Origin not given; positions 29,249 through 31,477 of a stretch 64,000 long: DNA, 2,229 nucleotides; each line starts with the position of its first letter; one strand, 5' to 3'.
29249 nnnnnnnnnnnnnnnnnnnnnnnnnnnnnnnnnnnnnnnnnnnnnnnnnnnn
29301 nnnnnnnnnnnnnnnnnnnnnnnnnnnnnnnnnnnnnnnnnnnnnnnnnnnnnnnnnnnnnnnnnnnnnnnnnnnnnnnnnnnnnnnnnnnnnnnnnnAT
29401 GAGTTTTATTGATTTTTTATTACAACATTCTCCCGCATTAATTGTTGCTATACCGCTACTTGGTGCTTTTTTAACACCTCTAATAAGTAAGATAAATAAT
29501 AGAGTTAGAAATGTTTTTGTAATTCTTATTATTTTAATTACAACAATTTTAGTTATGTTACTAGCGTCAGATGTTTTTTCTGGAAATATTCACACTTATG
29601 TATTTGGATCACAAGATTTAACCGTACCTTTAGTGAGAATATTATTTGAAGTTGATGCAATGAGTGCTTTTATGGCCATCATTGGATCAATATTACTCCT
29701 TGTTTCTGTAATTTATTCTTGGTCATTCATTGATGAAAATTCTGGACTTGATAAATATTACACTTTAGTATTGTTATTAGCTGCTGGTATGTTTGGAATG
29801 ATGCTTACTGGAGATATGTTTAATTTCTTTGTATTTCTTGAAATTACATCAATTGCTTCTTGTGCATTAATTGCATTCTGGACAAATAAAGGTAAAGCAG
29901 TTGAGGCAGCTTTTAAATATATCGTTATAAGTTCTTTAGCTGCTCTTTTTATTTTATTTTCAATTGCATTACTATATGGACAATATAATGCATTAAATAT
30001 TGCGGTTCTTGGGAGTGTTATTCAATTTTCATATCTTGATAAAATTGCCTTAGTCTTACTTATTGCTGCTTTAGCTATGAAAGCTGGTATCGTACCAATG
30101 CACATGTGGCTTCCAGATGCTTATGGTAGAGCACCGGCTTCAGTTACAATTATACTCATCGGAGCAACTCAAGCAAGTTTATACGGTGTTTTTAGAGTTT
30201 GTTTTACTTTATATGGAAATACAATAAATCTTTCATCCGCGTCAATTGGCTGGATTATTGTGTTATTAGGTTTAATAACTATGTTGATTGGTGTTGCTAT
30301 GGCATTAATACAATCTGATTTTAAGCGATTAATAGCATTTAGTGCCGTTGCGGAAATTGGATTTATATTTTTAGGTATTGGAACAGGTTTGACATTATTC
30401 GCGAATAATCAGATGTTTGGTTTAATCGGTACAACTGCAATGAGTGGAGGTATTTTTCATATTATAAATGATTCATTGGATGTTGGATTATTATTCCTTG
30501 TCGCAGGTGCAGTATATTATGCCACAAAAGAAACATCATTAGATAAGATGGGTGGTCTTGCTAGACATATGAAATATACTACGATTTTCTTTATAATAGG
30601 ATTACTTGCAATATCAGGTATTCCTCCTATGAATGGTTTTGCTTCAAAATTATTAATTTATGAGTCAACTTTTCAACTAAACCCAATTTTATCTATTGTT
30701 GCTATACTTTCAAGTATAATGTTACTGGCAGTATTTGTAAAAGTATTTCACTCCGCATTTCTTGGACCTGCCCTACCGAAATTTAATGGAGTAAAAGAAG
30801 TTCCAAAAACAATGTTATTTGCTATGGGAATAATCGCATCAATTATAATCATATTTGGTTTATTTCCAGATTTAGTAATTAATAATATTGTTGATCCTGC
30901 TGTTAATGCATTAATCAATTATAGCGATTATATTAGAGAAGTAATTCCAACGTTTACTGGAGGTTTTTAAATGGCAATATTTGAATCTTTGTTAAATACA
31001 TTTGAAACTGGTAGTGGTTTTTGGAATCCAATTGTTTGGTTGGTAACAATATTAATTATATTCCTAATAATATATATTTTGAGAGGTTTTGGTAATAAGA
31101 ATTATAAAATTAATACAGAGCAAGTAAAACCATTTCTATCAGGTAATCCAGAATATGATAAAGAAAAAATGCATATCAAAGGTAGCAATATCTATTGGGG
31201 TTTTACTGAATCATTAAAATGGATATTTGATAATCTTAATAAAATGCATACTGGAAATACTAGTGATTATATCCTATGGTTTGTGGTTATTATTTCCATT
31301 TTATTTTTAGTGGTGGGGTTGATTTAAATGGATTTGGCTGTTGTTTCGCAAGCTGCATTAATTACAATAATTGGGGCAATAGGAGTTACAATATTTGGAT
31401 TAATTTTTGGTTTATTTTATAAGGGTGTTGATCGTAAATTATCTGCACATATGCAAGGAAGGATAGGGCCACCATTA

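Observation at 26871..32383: An Mbh/Mbx-type membrane arm (Mrp module plus MbhI-like and NuoH/MbhM-like subunits) with no catalytic NuoB/C/D/I-like genes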

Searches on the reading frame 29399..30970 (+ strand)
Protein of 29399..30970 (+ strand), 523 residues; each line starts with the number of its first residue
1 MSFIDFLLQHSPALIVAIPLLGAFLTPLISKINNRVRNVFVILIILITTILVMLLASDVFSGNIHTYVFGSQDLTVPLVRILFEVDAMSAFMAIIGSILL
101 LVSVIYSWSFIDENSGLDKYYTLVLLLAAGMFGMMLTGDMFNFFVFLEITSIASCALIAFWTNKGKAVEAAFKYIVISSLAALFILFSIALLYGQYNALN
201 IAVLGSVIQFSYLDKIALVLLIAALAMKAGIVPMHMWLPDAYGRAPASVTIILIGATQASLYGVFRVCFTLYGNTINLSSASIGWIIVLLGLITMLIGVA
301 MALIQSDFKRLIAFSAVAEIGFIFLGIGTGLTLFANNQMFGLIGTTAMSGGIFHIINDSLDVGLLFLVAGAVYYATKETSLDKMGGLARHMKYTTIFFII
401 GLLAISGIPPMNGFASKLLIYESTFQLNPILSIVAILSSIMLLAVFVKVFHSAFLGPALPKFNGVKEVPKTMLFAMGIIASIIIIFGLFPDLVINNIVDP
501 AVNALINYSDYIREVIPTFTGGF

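Call 3: search_protein_families(library=pfam, proteins=[window:29399-30970:+], max_evalue=0.01)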
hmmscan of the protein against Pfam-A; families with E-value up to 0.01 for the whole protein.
window:29399-30970:+ (523 aa): 1 family
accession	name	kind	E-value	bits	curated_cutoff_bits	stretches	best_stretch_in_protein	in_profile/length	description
PF00361.26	Proton_antipo_M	-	1.7e-49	169.1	21.5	1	138-439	2-291/294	NADH:quinone oxidoreductase/Mrp antiporter, TM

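Call 4: search_protein_families(library=ncbifam, proteins=[window:29399-30970:+], max_evalue=0.01)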
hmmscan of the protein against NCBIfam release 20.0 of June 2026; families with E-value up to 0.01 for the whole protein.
window:29399-30970:+ (523 aa): 74 families (the best 25 are shown)
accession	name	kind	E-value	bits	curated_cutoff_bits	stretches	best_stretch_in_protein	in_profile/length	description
NF006240.0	PRK08376.1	subfamily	2e-192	640.7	662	1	8-516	3-518/521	putative monovalent cation/H+ antiporter subunit D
NF005086.0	PRK06521.1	equivalog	9.8e-83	278.7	667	1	14-507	10-508/669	hydrogenase 4 subunit B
NF006419.0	PRK08668.1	equivalog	1.2e-76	258.8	617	1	14-521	6-498/613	NADH dehydrogenase subunit M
NF006241.0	PRK08377.1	equivalog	8.6e-74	249.3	645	1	11-515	4-487/494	NADH dehydrogenase subunit N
TIGR01972.1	NDH_I_M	subfamily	1.1e-70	238.7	263.8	1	14-507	3-484/486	NADH-quinone oxidoreductase subunit M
NF009306.0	PRK12663.1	equivalog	2.2e-69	234.6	542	1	15-518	9-494/498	Na+/H+ antiporter subunit D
NF005818.0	PRK07691.1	equivalog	3.3e-67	227.6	586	1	14-516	8-494/496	Na+/H+ antiporter subunit D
NF004920.0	PRK06277.1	equivalog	1.8e-65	221.6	578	1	14-503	6-474/478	energy conserving hydrogenase EhbF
NF005097.0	PRK06525.1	equivalog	7.9e-63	212.8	430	1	16-483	9-468/480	hydrogenase 4 subunit D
NF006418.0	PRK08667.1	equivalog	6.8e-62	209.9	794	1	18-494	11-490/644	hydrogenase membrane subunit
NF009310.0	PRK12668.1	equivalog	2.8e-59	201.5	564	1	20-496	14-440/584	Na(+)/H(+) antiporter subunit D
NF009305.0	PRK12662.1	equivalog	4e-58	197.4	700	1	9-499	3-484/492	putative monovalent cation/H+ antiporter subunit D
NF009285.0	PRK12645.1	equivalog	5.7e-58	196.8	1028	1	14-508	6-511/804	Na+/H+ antiporter subunit A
TIGR00940.1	2a6301s01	subfamily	9.7e-56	189.5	920.45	1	16-506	5-505/793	monovalent cation:proton antiporter subunit A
NF009309.0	PRK12666.1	equivalog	1.1e-55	189.4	476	1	8-517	4-517/529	monovalent cation/H+ antiporter subunit D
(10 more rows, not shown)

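Call 54: search_solved_structures(query=window:29399-30970:+, max_evalue=1e-20, show_alignments=1)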
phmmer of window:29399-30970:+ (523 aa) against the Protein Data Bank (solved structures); distinct sequences matched with E-value up to 1e-20: 42.
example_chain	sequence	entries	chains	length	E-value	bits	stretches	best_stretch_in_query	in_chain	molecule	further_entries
6cfw_H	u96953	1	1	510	1.1e-104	354.4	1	14-515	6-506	Monovalent cation/H+ antiporter subunit D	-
6u8y_H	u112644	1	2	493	3.4e-49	171.4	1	12-517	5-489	NADH dehydrogenase subunit N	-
7qru_A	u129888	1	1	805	2.6e-44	155.3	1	18-506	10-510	Na+/H+ antiporter subunit A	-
7qru_D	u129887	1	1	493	4.3e-42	148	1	16-492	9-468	Na+/H+ antiporter subunit D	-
7d3u_D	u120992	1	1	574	6.4e-42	147.4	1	8-461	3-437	Monovalent Na+/H+ antiporter subunit D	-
6u8y_X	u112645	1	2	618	1e-39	140.1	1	67-496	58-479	NADH dehydrogenase subunit M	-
6z16_A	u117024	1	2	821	3.5e-37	131.8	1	19-506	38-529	Multisubunit Na+/H+ antiporter, A subunit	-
3rko_M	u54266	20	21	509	2.9e-36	128.7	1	79-495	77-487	NADH-QUINONE OXIDOREDUCTASE SUBUNIT M | NADH dehydrogenase I subunit M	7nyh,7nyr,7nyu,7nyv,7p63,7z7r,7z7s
7p61_M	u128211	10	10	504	3.5e-36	128.5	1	79-495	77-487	NADH dehydrogenase I subunit M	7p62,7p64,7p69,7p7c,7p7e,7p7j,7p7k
6z16_D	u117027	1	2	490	2.6e-34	122.3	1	37-516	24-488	Multisubunit Na+/H+ antiporter, D subunit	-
7z0s_C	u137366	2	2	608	1e-33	120.3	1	124-447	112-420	Formate hydrogenlyase subunit 3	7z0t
7wff_F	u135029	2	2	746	6.8e-32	114.3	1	20-457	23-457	NAD(P)H-quinone oxidoreductase subunit 5, chloroplastic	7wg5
9grx_F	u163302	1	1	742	6e-30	107.9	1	13-451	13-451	NAD(P)H-quinone oxidoreductase subunit 5, chloroplastic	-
8e9g_N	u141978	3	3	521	2.5e-28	102.6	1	121-489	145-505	NADH-quinone oxidoreductase subunit N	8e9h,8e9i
6hum_F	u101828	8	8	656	1.5e-27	100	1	14-454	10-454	NADH dehydrogenase subunit 5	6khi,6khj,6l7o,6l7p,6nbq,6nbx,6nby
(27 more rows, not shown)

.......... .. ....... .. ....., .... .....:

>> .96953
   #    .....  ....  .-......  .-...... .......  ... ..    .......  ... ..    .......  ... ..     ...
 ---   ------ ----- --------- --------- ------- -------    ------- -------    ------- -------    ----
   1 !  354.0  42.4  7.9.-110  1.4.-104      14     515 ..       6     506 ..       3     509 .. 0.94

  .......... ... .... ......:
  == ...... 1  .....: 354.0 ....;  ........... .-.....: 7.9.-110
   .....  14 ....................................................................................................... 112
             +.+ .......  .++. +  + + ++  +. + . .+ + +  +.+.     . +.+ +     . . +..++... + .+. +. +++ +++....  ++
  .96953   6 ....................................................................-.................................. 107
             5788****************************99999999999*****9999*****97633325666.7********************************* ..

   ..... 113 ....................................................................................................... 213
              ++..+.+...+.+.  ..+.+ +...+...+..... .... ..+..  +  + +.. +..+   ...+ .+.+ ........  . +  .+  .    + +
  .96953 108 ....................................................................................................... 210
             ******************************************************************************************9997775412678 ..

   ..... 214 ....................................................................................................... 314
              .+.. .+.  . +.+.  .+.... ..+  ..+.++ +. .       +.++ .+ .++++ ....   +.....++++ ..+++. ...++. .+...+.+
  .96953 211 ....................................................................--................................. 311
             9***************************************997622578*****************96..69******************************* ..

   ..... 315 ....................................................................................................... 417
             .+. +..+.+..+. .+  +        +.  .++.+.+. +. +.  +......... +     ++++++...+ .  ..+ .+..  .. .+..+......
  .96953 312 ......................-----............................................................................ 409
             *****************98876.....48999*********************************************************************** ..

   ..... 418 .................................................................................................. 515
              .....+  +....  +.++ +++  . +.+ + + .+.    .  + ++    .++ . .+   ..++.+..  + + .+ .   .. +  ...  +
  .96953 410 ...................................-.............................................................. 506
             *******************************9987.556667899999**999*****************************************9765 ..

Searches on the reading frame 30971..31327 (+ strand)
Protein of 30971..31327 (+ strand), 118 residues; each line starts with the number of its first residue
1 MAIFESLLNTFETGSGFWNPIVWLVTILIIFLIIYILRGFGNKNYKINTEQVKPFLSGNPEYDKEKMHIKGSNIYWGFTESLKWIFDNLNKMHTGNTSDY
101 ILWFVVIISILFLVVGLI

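Call 3: search_protein_families(library=pfam, proteins=[window:30971-31327:+], max_evalue=0.01)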
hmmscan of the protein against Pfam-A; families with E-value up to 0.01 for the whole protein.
window:30971-31327:+ (118 aa): 1 family
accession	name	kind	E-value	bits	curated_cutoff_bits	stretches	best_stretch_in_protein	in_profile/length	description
PF02516.20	STT3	-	0.0034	17.4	24.5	1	14-113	189-241/405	Oligosaccharyl transferase STT3, N-terminal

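Call 4: search_protein_families(library=ncbifam, proteins=[window:30971-31327:+], max_evalue=0.01)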
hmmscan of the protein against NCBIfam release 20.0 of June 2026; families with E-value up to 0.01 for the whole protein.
window:30971-31327:+ (118 aa): 2 families
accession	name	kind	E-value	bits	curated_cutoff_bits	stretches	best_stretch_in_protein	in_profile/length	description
NF053600.1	MbhI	equivalog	2.7e-35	120.7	95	1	13-108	1-96/97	membrane-bound hydrogenase complex subunit MbhI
NF006419.0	PRK08668.1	equivalog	7.2e-06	25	617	1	10-91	492-572/613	NADH dehydrogenase subunit M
